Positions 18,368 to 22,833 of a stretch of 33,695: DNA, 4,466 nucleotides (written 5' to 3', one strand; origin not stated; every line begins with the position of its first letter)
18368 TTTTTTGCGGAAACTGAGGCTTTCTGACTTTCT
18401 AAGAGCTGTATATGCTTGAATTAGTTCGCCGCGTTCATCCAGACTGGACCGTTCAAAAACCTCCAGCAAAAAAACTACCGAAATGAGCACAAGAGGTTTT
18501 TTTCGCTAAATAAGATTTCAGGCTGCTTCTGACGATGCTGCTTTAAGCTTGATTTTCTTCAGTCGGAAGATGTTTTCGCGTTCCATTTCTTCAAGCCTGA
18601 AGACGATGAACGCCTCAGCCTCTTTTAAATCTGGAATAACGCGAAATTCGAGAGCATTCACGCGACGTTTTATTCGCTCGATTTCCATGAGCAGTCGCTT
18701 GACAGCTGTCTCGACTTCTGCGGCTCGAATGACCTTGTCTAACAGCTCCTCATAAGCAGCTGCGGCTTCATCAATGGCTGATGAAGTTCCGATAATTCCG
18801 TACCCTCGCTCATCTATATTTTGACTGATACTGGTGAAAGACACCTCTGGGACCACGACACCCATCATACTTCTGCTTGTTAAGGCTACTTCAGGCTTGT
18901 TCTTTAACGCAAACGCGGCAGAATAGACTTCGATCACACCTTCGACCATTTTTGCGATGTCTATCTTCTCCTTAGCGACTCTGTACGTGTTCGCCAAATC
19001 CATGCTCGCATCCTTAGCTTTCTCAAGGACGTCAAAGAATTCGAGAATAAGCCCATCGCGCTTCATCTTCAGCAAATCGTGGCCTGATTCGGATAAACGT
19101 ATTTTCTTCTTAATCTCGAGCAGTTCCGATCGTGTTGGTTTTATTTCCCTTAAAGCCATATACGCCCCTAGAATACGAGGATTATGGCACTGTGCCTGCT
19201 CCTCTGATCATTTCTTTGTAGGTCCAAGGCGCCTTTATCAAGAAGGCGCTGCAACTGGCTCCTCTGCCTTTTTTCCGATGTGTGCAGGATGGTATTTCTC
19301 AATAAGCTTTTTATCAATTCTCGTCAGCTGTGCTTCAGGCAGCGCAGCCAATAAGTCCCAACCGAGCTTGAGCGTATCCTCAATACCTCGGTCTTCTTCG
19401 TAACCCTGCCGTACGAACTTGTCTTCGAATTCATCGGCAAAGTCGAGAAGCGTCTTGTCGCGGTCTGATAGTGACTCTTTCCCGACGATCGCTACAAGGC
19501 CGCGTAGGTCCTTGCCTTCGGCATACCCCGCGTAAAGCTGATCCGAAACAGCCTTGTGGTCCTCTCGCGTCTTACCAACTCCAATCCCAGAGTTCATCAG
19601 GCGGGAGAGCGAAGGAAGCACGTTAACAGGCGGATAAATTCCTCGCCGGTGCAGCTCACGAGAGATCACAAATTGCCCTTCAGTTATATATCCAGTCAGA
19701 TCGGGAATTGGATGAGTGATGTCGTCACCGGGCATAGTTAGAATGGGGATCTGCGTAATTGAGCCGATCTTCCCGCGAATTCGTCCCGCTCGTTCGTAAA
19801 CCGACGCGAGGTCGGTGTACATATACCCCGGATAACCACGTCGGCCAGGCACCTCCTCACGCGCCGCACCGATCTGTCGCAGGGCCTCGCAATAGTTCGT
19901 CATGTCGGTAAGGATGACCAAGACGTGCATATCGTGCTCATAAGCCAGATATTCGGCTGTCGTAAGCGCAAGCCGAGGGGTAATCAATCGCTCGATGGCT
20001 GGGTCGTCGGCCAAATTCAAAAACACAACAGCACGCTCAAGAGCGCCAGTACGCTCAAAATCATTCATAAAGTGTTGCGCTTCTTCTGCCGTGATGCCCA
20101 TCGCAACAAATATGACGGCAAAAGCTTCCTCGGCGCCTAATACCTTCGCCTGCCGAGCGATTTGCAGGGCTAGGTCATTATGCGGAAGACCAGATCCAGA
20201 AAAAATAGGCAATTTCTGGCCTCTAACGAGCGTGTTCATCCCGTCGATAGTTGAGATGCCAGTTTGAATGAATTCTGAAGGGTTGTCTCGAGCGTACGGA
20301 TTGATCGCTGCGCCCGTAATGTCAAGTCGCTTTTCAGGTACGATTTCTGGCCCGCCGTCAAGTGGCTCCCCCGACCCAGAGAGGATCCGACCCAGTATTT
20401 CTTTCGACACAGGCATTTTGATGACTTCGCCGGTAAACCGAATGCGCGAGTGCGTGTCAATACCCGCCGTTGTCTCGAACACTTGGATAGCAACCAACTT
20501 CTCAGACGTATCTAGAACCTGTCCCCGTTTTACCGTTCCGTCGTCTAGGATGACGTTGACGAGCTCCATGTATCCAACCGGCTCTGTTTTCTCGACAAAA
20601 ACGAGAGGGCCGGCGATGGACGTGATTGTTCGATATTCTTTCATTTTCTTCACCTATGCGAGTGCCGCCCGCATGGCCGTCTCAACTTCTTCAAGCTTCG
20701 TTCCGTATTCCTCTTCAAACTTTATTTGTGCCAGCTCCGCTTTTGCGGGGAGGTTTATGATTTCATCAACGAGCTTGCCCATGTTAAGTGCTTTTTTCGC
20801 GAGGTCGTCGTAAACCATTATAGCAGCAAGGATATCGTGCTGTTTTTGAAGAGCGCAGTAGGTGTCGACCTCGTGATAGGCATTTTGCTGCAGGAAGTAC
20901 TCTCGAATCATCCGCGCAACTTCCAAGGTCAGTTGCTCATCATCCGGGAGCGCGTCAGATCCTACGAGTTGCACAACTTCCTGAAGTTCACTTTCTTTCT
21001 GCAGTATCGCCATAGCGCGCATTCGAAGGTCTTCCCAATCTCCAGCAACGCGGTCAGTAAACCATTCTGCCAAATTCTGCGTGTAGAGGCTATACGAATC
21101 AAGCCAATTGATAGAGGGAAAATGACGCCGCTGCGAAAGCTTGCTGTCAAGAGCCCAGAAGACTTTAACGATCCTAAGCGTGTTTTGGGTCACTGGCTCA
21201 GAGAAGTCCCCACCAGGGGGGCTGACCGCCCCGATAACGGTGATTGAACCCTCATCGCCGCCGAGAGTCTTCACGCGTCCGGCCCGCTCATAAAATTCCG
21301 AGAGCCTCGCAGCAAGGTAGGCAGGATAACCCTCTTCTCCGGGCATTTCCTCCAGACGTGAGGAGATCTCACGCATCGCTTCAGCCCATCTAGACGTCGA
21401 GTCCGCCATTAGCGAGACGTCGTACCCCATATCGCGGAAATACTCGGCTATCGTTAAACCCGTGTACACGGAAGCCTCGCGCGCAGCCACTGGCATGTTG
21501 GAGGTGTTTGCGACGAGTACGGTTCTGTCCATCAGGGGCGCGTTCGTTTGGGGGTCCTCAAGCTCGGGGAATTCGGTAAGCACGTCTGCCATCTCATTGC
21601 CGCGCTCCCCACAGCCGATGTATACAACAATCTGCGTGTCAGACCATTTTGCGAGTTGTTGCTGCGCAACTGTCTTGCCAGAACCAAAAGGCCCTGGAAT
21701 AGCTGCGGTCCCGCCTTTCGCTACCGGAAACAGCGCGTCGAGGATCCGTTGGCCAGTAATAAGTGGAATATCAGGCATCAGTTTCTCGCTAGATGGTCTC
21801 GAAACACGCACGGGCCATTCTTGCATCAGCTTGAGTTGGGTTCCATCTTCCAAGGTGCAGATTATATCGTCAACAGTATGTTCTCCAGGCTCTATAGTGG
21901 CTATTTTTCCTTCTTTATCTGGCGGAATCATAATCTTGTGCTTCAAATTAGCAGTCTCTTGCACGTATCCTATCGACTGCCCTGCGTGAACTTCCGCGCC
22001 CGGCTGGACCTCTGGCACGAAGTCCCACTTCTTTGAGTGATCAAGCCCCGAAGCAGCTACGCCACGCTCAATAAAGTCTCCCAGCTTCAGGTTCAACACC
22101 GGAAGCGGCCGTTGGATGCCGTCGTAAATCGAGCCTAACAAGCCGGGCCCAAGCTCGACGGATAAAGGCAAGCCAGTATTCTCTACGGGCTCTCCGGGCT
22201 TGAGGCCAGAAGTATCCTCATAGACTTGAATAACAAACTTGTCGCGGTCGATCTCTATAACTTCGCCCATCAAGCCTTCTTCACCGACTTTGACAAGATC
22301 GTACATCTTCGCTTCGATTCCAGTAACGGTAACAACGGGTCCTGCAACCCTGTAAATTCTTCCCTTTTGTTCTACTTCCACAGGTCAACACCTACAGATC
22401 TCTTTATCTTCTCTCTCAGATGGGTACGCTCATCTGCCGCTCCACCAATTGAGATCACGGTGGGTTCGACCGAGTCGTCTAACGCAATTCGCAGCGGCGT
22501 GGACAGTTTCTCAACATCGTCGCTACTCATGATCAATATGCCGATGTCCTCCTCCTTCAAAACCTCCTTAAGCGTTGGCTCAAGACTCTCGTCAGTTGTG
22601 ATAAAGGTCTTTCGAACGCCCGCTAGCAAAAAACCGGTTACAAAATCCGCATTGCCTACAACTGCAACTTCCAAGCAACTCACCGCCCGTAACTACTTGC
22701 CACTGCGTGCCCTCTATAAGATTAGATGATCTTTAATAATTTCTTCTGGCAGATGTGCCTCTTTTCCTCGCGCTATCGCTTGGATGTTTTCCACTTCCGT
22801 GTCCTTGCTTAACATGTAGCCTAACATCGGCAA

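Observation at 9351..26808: Two complete, deeply diverged A1AO ATP synthase operons arranged tail-to-tail in mirror-image gene order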

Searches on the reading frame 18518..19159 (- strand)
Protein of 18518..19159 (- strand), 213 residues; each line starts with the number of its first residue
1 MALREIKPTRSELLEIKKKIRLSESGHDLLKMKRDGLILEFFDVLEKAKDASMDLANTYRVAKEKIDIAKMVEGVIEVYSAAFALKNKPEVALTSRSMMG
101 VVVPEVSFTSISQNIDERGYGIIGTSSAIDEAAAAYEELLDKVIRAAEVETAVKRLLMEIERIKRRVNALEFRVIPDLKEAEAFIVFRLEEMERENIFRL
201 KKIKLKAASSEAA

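Call 4: search_protein_families(library=pfam, proteins=[window:18518-19159:-], max_evalue=0.01)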
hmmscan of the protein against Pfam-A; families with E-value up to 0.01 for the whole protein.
window:18518-19159:- (213 aa): 1 family
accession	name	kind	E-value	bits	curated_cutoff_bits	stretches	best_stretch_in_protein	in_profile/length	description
PF01813.22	ATP-synt_D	-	1.5e-53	182.1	25.7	1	12-204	1-195/196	ATP synthase subunit D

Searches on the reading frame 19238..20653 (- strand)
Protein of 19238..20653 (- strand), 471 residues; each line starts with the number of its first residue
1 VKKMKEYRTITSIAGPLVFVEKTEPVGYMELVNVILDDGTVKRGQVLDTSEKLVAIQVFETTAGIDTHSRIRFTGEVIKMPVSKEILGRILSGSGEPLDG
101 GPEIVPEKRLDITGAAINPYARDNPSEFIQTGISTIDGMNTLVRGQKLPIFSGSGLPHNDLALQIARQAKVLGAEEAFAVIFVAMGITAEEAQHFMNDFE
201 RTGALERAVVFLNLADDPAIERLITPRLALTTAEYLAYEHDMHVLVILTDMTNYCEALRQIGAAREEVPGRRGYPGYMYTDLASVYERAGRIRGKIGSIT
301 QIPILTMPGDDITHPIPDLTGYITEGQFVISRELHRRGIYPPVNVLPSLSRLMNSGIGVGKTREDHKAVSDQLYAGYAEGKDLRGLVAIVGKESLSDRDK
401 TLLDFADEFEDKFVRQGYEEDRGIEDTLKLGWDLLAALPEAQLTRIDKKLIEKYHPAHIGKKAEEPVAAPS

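Call 4: search_protein_families(library=pfam, proteins=[window:19238-20653:-], max_evalue=0.01)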
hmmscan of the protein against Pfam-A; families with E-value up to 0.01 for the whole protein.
window:19238-20653:- (471 aa): 3 families
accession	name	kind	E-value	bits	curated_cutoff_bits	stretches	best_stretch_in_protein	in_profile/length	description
PF00006.31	ATP-synt_ab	-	7.5e-80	268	29.5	1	132-350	1-213/213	ATP synthase alpha/beta family, nucleotide-binding domain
PF22919.1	ATP-synt_VA_C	-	9e-32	109.6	24.7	1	356-454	2-100/101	C-terminal domain of V and A type ATP synthase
PF02874.29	ATP-synt_ab_N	-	1.2e-12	48.6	20.9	1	10-75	1-69/69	ATP synthase alpha/beta family, beta-barrel domain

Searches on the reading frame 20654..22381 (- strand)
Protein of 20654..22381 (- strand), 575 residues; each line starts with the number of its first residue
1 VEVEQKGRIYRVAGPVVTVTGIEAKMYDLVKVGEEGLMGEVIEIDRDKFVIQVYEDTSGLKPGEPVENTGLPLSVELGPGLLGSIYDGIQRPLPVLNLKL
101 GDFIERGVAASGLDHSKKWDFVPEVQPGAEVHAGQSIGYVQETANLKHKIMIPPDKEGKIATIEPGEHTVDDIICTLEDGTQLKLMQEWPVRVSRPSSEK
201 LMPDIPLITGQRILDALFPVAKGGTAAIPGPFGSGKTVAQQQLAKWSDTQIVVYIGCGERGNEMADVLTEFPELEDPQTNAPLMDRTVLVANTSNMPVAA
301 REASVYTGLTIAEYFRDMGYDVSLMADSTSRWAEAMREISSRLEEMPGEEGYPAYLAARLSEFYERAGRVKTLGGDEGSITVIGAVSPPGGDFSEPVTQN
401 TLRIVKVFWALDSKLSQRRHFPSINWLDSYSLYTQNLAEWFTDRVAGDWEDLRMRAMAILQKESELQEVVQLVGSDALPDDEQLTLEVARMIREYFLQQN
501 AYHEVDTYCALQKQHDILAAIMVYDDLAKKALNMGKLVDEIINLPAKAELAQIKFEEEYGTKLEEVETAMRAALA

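Call 4: search_protein_families(library=pfam, proteins=[window:20654-22381:-], max_evalue=0.01)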
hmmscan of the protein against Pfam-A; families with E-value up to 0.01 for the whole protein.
window:20654-22381:- (575 aa): 4 families
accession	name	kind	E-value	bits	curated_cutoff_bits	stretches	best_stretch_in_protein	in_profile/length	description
PF00006.31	ATP-synt_ab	-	7.5e-78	261.5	29.5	1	210-431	1-213/213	ATP synthase alpha/beta family, nucleotide-binding domain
PF16886.11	ATP-synt_ab_Xtn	-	2.8e-27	94.7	25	1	111-192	2-88/88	ATPsynthase alpha/beta subunit barrel-sandwich domain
PF22919.1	ATP-synt_VA_C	-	5.6e-27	94.2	24.7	1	439-532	2-92/101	C-terminal domain of V and A type ATP synthase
PF02874.29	ATP-synt_ab_N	-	1.6e-15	57.8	20.9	1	9-70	1-69/69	ATP synthase alpha/beta family, beta-barrel domain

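Call 17: find_homologous_proteins(query=window:20654-22381:-, max_evalue=1e-50)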
Query window:20654-22381:- (575 aa): 8000 proteins with E <= 1e-50 among 8000 candidates; the best 120 are listed.
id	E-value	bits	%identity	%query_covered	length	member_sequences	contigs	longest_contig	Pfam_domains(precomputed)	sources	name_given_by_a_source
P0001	0.0e+0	1291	100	100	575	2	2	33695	PF16886.12,PF02874.30,PF00006.32,PF22919.2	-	-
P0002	0.0e+0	1269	98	100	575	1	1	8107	PF16886.12,PF02874.30,PF00006.32,PF22919.2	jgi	jgi:V/A-type H+-transporting ATPase subunit A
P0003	0.0e+0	1264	98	100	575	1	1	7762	PF16886.12,PF02874.30,PF00006.32,PF22919.2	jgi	jgi:V/A-type H+-transporting ATPase subunit A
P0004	0.0e+0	1248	96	100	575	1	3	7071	PF16886.12,PF02874.30,PF00006.32,PF22919.2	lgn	-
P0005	0.0e+0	1244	96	100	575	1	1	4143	PF16886.12,PF02874.30,PF00006.32,PF22919.2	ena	-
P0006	0.0e+0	1223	93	100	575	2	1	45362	PF16886.12,PF02874.30,PF00006.32,PF22919.2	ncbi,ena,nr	ncbi:MAG TPA: V-type ATP synthase subunit A [Candidatus Bathyarchaeia archaeon]|nr:V-type ATP syntha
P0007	0.0e+0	1218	93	100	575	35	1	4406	PF16886.12,PF02874.30,PF00006.32,PF22919.2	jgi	jgi:V/A-type H+-transporting ATPase subunit A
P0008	0.0e+0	1214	93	100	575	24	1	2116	PF16886.12,PF02874.30,PF00006.32,PF22919.2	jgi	-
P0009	0.0e+0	1208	92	100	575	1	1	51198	PF16886.12,PF02874.30,PF00006.32,PF22919.2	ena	-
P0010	0.0e+0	1206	93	100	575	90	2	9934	PF16886.12,PF02874.30,PF00006.32,PF22919.2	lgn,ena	-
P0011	0.0e+0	1203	92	100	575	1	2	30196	PF16886.12,PF02874.30,PF00006.32,PF22919.2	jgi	jgi:V/A-type H+-transporting ATPase subunit A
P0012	0.0e+0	1203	92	100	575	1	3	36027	PF16886.12,PF02874.30,PF00006.32,PF22919.2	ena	-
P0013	0.0e+0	1203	92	100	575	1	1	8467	PF16886.12,PF02874.30,PF00006.32,PF22919.2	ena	-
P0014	0.0e+0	1202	92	100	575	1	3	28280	PF16886.12,PF02874.30,PF00006.32,PF22919.2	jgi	jgi:V/A-type H+-transporting ATPase subunit A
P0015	0.0e+0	1201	92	100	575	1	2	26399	PF16886.12,PF02874.30,PF00006.32,PF22919.2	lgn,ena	-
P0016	0.0e+0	1200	92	100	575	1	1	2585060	PF16886.12,PF02874.30,PF00006.32,PF22919.2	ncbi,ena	-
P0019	0.0e+0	1199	92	100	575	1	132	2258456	PF16886.12,PF02874.30,PF00006.32,PF22919.2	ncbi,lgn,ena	ncbi:MAG: V-type ATP synthase subunit A [Halobacteriota archaeon]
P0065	0.0e+0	1115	84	100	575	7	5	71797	PF16886.12,PF02874.30,PF00006.32,PF22919.2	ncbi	ncbi:MAG: V-type ATP synthase subunit A [Halobacteriota archaeon]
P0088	5.1e-282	955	73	100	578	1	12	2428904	PF16886.12,PF02874.30,PF00006.32,PF22919.2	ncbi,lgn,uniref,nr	ncbi:ATP synthase, A subunit [Methanomethylovorans hollandica DSM 15978]|uniref:A-type ATP synthase 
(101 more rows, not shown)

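Call 23: find_encoding_contigs(protein=P0019, flank=10000, max_places=3)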
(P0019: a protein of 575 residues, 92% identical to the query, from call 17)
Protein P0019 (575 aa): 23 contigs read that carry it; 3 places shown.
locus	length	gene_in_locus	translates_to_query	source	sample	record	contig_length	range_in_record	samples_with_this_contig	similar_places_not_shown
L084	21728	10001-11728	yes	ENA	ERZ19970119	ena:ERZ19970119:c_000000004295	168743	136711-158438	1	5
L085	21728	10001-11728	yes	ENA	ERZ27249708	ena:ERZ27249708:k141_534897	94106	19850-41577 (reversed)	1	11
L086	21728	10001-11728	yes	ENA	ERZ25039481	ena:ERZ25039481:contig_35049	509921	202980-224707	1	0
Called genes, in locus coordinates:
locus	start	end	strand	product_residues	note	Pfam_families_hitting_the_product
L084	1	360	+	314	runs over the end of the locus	PF03599:CdhD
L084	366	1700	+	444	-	PF04060:FeS, PF03599:CdhD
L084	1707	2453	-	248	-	PF01656:CbiA, PF02374:ArsA_ATPase (weak), PF03266:NTPase_1 (faint), PF06564:CBP_BcsQ (weak), PF13614:AAA_31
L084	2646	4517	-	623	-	PF00111:Fer2, PF17650:RACo_linker, PF17651:Raco_middle, PF14574:RACo_C_ter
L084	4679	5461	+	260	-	PF00809:Pterin_bind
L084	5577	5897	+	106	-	-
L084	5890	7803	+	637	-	PF01496:V_ATPase_I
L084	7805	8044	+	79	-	PF00137:ATP-synt_C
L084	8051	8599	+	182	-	PF01991:vATP-synt_E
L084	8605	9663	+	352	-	PF01992:vATP-synt_AC39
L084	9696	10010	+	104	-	PF01990:ATP-synt_F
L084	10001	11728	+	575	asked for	PF02874:ATP-synt_ab_N, PF16886:ATP-synt_ab_Xtn, PF00006:ATP-synt_ab, PF22919:ATP-synt_VA_C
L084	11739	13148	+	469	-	PF02874:ATP-synt_ab_N, PF00006:ATP-synt_ab, PF22919:ATP-synt_VA_C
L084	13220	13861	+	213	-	PF01813:ATP-synt_D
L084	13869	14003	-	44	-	-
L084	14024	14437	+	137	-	PF00571:CBS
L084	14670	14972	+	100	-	PF07747:MTH865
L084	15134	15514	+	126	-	PF05129:Zn_ribbon_Elf1 (faint)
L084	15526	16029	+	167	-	PF04068:Fer4_RLI, PF04034:Ribo_biogen_C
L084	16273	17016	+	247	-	PF01884:PcrB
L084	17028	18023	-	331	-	PF01131:Topoisom_bac, PF01396:Zn_ribbon_Top1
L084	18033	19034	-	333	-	PF01751:Toprim, PF01131:Topoisom_bac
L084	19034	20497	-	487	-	PF02934:GatB_N, PF02637:GatB_Yqey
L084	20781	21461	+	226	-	-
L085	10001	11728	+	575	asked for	PF02874:ATP-synt_ab_N, PF16886:ATP-synt_ab_Xtn, PF00006:ATP-synt_ab, PF22919:ATP-synt_VA_C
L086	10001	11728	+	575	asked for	PF02874:ATP-synt_ab_N, PF16886:ATP-synt_ab_Xtn, PF00006:ATP-synt_ab, PF22919:ATP-synt_VA_C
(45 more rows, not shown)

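Call 28: find_encoding_contigs(protein=P0065, flank=10000, max_places=2)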
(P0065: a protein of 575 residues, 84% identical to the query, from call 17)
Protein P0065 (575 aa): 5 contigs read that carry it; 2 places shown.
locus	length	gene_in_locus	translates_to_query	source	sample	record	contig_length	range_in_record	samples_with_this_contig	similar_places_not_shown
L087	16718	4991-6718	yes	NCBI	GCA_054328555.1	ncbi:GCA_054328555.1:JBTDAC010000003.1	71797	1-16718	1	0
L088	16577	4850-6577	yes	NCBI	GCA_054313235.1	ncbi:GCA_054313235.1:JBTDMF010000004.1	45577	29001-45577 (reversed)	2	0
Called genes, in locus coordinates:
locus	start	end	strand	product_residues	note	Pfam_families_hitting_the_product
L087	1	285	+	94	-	?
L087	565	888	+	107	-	-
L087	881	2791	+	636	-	PF01496:V_ATPase_I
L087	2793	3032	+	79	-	PF00137:ATP-synt_C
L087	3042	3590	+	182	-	PF01991:vATP-synt_E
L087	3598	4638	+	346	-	PF01992:vATP-synt_AC39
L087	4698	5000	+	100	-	PF01990:ATP-synt_F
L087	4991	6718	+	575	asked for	PF02874:ATP-synt_ab_N, PF16886:ATP-synt_ab_Xtn, PF00006:ATP-synt_ab, PF22919:ATP-synt_VA_C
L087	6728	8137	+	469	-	PF02874:ATP-synt_ab_N, PF00006:ATP-synt_ab, PF22919:ATP-synt_VA_C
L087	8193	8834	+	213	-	PF01813:ATP-synt_D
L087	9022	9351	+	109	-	-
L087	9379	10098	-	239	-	PF01813:ATP-synt_D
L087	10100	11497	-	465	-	PF02874:ATP-synt_ab_N, PF09378:HAS-barrel (faint), PF00006:ATP-synt_ab, PF22919:ATP-synt_VA_C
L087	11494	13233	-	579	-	PF02874:ATP-synt_ab_N, PF16886:ATP-synt_ab_Xtn, PF00006:ATP-synt_ab, PF22919:ATP-synt_VA_C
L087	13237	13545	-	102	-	PF01990:ATP-synt_F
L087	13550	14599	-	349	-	PF01992:vATP-synt_AC39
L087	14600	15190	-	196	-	PF01991:vATP-synt_E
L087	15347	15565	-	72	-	PF00137:ATP-synt_C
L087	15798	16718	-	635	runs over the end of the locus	PF01496:V_ATPase_I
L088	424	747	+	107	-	-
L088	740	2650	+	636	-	PF01496:V_ATPase_I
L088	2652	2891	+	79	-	PF00137:ATP-synt_C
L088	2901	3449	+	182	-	PF01991:vATP-synt_E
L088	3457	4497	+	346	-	PF01992:vATP-synt_AC39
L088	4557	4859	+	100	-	PF01990:ATP-synt_F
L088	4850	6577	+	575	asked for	PF02874:ATP-synt_ab_N, PF16886:ATP-synt_ab_Xtn, PF00006:ATP-synt_ab, PF22919:ATP-synt_VA_C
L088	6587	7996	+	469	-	PF02874:ATP-synt_ab_N, PF00006:ATP-synt_ab, PF22919:ATP-synt_VA_C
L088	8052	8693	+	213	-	PF01813:ATP-synt_D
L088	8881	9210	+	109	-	-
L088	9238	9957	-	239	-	PF01813:ATP-synt_D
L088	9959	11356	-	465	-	PF02874:ATP-synt_ab_N, PF09378:HAS-barrel (faint), PF00006:ATP-synt_ab, PF22919:ATP-synt_VA_C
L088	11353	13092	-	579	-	PF02874:ATP-synt_ab_N, PF16886:ATP-synt_ab_Xtn, PF00006:ATP-synt_ab, PF22919:ATP-synt_VA_C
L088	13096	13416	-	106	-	PF01990:ATP-synt_F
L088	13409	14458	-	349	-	PF01992:vATP-synt_AC39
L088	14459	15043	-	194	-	PF01991:vATP-synt_E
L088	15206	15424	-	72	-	PF00137:ATP-synt_C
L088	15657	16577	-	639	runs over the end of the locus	PF01496:V_ATPase_I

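Call 29: find_encoding_contigs(protein=P0016, flank=10000, max_places=2)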
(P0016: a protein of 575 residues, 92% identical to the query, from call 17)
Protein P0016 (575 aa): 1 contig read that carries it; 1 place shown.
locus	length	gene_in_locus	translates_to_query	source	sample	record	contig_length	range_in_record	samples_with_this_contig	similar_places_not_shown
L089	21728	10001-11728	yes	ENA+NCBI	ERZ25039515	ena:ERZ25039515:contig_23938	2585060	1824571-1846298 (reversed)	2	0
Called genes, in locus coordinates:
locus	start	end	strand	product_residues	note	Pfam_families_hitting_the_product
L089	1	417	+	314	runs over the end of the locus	PF03599:CdhD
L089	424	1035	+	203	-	PF04060:FeS, PF03599:CdhD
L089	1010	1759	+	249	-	PF03599:CdhD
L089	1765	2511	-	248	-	PF01656:CbiA, PF02374:ArsA_ATPase (weak), PF03266:NTPase_1 (faint), PF13614:AAA_31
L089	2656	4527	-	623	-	PF00111:Fer2, PF17650:RACo_linker, PF17651:Raco_middle, PF14574:RACo_C_ter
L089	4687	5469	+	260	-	PF00809:Pterin_bind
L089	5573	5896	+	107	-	PF16999:V-ATPase_G_2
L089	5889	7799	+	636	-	PF01496:V_ATPase_I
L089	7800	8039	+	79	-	PF00137:ATP-synt_C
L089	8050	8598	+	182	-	PF01991:vATP-synt_E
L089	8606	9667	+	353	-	PF01992:vATP-synt_AC39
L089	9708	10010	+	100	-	PF01990:ATP-synt_F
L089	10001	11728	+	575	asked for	PF02874:ATP-synt_ab_N, PF16886:ATP-synt_ab_Xtn, PF00006:ATP-synt_ab, PF22919:ATP-synt_VA_C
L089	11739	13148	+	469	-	PF02874:ATP-synt_ab_N, PF00006:ATP-synt_ab, PF22919:ATP-synt_VA_C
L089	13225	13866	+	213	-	PF01813:ATP-synt_D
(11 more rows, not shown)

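Call 32: find_encoding_contigs(protein=P0088, flank=7000, max_places=1)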
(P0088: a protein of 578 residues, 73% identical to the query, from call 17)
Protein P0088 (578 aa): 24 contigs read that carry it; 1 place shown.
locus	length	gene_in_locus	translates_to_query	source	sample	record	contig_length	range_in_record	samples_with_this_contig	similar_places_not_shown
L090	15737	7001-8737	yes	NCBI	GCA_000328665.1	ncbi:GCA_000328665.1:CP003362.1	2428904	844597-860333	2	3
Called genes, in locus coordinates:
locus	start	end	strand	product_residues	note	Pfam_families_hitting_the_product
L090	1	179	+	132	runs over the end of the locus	PF03100:CcmE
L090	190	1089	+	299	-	PF00348:polyprenyl_synt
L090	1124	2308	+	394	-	PF04055:Radical_SAM, PF13186:SPASM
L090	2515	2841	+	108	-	-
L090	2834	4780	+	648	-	PF01496:V_ATPase_I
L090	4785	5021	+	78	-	PF00137:ATP-synt_C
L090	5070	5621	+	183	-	PF01991:vATP-synt_E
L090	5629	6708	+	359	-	PF01992:vATP-synt_AC39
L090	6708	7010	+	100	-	PF01990:ATP-synt_F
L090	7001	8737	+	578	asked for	PF02874:ATP-synt_ab_N, PF16886:ATP-synt_ab_Xtn, PF00006:ATP-synt_ab, PF22919:ATP-synt_VA_C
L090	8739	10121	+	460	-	PF02874:ATP-synt_ab_N, PF00006:ATP-synt_ab, PF22919:ATP-synt_VA_C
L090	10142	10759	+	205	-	PF01813:ATP-synt_D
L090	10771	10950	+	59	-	-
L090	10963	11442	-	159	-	PF00578:AhpC-TSA, PF08534:Redoxin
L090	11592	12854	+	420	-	PF00278:Orn_DAP_Arg_deC, PF02784:Orn_Arg_deC_N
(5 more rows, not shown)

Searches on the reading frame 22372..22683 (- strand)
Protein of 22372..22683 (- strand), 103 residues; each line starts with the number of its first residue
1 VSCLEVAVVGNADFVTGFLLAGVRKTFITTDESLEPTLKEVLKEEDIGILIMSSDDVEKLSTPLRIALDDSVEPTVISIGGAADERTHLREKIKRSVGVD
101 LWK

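Call 4: search_protein_families(library=pfam, proteins=[window:22372-22683:-], max_evalue=0.01)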
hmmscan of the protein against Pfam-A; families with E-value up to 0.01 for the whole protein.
window:22372-22683:- (103 aa): 1 family
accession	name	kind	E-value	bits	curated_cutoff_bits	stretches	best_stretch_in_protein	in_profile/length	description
PF01990.22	ATP-synt_F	-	3.6e-17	62.9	23.5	1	6-96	1-90/91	ATP synthase (F/14-kDa) subunit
